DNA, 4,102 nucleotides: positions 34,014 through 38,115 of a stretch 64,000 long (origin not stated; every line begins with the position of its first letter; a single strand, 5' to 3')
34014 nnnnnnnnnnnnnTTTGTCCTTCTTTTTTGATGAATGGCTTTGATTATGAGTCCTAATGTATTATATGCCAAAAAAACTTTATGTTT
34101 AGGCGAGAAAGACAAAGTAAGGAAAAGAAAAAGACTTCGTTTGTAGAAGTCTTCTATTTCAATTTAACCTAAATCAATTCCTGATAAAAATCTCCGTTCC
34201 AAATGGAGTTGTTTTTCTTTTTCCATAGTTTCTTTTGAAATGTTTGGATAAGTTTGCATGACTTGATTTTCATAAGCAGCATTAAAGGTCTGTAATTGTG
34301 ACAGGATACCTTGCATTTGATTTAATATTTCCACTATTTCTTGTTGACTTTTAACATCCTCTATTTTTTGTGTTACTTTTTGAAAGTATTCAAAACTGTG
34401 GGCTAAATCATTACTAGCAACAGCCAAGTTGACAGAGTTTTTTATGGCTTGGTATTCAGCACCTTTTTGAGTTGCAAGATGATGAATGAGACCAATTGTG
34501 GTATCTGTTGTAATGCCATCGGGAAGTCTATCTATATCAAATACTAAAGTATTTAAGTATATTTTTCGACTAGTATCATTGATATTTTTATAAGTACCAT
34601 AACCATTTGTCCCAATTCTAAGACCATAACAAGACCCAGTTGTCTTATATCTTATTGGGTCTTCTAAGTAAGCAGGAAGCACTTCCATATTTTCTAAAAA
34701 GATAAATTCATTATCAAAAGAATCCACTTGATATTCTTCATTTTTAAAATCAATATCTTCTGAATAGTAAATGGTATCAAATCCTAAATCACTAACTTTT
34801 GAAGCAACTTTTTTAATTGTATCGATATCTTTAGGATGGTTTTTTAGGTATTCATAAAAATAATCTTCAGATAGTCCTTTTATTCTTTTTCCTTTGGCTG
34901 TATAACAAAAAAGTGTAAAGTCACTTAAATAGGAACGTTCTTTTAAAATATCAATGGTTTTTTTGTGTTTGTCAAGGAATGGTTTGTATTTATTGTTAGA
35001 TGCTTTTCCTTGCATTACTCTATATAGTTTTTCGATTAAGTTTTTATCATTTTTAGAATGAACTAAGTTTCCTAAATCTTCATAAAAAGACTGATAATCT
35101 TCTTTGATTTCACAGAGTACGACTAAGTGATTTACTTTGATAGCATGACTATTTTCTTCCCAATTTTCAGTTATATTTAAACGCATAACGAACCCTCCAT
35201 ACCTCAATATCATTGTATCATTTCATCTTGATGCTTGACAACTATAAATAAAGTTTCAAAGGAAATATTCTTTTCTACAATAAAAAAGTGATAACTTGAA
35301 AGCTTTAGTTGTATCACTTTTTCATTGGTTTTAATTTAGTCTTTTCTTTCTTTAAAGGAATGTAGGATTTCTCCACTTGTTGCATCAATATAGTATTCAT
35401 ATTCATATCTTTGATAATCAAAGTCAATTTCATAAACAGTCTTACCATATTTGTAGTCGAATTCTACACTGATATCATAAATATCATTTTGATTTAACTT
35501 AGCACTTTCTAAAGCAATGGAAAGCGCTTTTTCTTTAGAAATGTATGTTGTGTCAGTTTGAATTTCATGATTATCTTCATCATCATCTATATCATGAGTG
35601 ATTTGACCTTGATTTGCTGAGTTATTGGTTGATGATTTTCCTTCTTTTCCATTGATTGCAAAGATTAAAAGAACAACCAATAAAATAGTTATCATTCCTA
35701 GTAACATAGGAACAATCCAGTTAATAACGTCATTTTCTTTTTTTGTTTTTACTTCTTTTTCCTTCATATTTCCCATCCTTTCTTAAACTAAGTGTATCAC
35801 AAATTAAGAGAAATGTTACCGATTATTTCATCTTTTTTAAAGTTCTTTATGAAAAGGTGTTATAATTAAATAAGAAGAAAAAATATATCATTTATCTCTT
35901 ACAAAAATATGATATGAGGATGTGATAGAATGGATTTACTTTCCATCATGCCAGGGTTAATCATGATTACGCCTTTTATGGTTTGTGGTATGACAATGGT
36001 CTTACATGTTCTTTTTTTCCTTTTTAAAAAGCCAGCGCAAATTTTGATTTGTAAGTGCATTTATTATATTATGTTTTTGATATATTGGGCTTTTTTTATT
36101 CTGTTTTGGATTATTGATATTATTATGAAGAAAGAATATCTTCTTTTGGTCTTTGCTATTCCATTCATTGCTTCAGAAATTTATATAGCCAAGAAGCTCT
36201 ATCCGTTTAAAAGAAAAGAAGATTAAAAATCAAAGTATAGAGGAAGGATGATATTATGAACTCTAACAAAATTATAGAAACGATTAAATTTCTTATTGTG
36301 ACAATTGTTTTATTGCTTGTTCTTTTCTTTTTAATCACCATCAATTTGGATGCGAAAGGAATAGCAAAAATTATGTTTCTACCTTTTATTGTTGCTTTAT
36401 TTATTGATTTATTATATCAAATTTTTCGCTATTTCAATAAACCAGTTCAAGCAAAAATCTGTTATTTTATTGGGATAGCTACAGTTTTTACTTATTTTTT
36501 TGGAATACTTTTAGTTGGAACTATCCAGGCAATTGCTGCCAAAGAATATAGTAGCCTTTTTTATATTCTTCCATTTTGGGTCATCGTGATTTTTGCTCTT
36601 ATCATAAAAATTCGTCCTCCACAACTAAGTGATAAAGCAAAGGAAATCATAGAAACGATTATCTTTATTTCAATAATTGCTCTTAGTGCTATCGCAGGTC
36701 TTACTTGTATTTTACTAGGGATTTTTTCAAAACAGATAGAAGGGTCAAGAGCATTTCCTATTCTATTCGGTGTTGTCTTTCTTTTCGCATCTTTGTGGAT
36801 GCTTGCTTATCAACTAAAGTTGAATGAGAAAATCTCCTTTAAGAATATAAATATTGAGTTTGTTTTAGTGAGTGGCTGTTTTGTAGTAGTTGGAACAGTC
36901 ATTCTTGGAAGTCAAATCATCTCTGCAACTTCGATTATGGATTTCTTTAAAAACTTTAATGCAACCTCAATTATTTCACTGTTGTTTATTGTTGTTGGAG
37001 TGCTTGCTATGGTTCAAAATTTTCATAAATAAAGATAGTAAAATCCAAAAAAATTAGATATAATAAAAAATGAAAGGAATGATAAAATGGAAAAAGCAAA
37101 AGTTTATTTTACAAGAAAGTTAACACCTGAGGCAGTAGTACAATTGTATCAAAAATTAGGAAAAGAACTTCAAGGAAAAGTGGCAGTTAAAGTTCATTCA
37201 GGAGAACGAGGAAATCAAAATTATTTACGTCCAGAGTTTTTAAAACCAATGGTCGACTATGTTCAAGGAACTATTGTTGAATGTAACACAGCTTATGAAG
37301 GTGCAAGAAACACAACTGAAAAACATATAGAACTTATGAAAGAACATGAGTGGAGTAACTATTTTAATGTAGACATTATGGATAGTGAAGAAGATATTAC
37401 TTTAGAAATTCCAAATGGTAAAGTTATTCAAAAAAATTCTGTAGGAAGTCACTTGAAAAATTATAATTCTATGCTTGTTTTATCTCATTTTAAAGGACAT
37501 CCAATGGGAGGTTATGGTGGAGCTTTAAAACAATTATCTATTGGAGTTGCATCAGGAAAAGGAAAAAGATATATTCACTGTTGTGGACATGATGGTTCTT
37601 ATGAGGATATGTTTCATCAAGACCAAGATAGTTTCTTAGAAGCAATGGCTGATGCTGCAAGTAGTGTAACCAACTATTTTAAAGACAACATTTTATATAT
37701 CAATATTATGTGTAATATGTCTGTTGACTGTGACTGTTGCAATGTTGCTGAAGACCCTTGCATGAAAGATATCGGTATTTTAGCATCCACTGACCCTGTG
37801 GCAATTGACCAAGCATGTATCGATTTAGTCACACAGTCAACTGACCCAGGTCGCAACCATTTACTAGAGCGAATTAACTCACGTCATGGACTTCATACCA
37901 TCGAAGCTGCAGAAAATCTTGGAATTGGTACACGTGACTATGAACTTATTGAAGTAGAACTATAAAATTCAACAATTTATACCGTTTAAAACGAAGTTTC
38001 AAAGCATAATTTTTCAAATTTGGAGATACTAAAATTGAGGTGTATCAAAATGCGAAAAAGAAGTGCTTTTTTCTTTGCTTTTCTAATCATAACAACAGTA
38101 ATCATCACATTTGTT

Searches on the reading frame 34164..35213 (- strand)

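Call 3: search_protein_families(library=pfam, proteins=[window:34164-35213:-], max_evalue=0.1)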
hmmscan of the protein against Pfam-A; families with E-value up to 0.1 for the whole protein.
window:34164-35213:- (349 aa): 3 families
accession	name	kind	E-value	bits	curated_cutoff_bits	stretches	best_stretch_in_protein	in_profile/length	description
PF22978.1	HAD_Pex22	-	0.017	15.4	27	0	28-68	70-110/135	Peroxisome biogenesis protein 22, Haloacid dehydrogenase-like domain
PF24021.1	ACT_phage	-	0.061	13.4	27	1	208-299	69-154/176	Phage ACT-like domain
PF11698.14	V-ATPase_H_C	-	0.063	13.9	27.2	1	256-299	53-96/117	V-ATPase subunit H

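Call 4: search_protein_families(library=ncbifam, proteins=[window:34164-35213:-], max_evalue=0.1)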
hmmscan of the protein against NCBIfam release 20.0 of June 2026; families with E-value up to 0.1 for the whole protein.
window:34164-35213:- (349 aa): 0 families

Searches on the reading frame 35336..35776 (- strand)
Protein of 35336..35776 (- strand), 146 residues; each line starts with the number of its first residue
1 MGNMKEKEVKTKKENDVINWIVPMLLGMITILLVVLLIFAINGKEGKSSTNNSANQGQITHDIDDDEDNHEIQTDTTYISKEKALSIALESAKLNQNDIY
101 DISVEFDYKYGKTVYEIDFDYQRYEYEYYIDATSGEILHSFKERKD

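Call 3: search_protein_families(library=pfam, proteins=[window:35336-35776:-], max_evalue=0.1)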
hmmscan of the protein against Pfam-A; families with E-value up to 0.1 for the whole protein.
window:35336-35776:- (146 aa): 6 families
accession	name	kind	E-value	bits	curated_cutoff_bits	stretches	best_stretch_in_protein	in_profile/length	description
PF03413.25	PepSY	-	2.2e-10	41.1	24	1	79-138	2-57/60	Peptidase propeptide and YPEB domain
PF15183.11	MRAP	-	0.0093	16.3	27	0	4-64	26-85/89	Melanocortin-2 receptor accessory protein family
PF15102.11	TMEM154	-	0.022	15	30.3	1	13-67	60-115/153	TMEM154 protein family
PF05751.16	FixH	-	0.033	14.6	23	1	20-93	6-83/150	FixH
PF00335.26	Tetraspanin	-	0.035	14.2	32.1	1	11-72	68-129/225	Tetraspanin family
PF10661.14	EssA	-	0.07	13.4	24.1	1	10-41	112-143/147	WXG100 protein secretion system (Wss), protein EssA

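Call 4: search_protein_families(library=ncbifam, proteins=[window:35336-35776:-], max_evalue=0.1)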
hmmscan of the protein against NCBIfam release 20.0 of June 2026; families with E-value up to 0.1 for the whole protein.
window:35336-35776:- (146 aa): 2 families
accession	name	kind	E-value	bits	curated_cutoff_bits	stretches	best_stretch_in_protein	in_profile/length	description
NF006283.1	PRK08455.1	equivalog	0.021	14.5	187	1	5-71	7-73/182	flagellar basal body-associated protein FliL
NF038305.1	HpsJ_fam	subfamily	0.022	14.7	60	1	7-95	68-160/234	HpsJ family protein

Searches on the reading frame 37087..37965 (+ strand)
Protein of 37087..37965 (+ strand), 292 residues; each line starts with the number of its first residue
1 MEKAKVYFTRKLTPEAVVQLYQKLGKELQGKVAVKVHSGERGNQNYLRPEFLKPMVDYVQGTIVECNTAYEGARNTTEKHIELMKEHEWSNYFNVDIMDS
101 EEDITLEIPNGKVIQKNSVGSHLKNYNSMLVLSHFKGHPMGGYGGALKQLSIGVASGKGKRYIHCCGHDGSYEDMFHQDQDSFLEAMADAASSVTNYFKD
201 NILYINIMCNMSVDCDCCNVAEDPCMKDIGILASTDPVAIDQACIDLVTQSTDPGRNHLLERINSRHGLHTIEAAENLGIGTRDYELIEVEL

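Call 83: search_protein_families(library=pfam, proteins=[window:37087-37965:+], max_evalue=0.001)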
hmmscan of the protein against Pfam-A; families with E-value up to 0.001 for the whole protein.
window:37087-37965:+ (292 aa): 1 family
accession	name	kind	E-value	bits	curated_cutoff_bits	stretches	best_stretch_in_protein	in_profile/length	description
PF04015.17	DUF362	-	9.5e-50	169.9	24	1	32-246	1-200/200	Domain of unknown function (DUF362)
